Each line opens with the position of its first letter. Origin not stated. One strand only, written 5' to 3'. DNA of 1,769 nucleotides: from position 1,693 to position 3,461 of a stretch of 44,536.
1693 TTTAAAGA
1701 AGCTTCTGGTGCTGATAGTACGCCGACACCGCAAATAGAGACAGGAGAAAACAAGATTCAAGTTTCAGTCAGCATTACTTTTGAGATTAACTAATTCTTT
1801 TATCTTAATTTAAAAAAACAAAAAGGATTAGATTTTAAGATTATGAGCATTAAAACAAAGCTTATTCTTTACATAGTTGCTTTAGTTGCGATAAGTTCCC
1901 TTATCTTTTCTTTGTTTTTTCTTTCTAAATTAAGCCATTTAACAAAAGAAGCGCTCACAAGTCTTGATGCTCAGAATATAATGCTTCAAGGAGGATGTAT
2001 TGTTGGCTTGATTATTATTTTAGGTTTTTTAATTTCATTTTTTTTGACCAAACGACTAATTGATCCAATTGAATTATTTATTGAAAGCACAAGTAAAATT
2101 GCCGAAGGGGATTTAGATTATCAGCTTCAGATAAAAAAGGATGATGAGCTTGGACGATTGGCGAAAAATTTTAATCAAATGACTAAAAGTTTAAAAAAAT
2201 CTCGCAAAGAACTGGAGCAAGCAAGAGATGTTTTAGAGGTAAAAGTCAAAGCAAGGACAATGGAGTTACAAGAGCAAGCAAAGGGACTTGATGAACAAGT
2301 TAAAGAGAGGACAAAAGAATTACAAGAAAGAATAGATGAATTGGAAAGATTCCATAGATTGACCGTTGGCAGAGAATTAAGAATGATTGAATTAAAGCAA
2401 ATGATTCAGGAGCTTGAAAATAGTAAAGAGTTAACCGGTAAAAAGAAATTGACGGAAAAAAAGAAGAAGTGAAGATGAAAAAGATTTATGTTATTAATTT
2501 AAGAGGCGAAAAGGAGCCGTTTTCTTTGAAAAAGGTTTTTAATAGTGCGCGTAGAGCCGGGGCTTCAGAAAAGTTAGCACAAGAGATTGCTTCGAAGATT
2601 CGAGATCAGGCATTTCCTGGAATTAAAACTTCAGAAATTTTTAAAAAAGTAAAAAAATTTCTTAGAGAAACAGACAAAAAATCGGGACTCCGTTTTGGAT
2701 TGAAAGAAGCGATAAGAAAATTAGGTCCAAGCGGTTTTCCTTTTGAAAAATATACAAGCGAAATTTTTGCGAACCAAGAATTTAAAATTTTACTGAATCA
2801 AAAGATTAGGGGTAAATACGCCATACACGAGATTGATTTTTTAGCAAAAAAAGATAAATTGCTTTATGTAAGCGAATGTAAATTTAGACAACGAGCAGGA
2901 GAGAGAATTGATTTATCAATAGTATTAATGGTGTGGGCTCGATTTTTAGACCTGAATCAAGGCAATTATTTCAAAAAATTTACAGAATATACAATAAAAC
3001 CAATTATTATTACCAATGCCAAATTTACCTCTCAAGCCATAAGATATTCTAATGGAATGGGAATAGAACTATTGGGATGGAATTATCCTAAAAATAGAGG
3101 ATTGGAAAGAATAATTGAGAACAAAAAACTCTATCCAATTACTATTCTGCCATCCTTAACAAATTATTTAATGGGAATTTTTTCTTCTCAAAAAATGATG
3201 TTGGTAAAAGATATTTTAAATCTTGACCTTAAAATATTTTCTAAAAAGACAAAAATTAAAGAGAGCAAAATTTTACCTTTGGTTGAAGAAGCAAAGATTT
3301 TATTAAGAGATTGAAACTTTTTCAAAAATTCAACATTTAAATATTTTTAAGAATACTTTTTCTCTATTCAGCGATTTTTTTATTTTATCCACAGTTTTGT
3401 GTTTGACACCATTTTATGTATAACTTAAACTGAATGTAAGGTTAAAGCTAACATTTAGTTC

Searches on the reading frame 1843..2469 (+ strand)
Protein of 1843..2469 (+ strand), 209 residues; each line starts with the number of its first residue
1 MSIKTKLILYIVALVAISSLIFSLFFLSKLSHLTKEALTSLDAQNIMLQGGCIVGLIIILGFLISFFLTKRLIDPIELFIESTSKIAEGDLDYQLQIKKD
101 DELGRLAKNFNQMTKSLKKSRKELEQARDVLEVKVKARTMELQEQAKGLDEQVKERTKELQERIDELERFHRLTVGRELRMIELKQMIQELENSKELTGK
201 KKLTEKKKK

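Call 54: search_protein_families(library=pfam, proteins=[window:1843-2469:+], max_evalue=0.001)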
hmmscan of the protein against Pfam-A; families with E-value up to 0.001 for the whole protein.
window:1843-2469:+ (209 aa): 2 families
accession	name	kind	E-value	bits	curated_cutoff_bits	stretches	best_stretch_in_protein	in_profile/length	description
PF00672.30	HAMP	-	3.6e-14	53.2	25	1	67-118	1-52/53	HAMP domain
PF07464.16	ApoLp-III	-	0.00094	19.8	36.3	0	106-166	63-123/146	Apolipophorin-III precursor (apoLp-III)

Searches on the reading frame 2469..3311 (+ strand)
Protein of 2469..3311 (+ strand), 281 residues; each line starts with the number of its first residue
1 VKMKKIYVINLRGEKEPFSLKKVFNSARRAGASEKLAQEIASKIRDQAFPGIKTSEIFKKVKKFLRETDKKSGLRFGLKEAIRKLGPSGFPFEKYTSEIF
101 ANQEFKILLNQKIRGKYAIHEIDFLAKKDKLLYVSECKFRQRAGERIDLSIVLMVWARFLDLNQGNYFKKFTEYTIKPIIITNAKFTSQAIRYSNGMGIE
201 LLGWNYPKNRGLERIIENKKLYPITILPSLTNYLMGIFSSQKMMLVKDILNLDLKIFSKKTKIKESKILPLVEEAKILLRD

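Call 54: search_protein_families(library=pfam, proteins=[window:2469-3311:+], max_evalue=0.001)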
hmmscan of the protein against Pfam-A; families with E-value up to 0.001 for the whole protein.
window:2469-3311:+ (281 aa): 3 families
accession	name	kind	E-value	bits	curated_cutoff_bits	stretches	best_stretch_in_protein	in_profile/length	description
PF03477.21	ATP-cone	-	3.7e-07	31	25.8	1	6-75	1-77/88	ATP cone domain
PF22357.2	AF1548-like_C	-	2e-05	25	23.9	1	222-278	1-55/56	AF1548-like, C-terminal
PF04471.18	Mrr_cat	-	0.00094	19.7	21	0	89-141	6-58/115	Restriction endonuclease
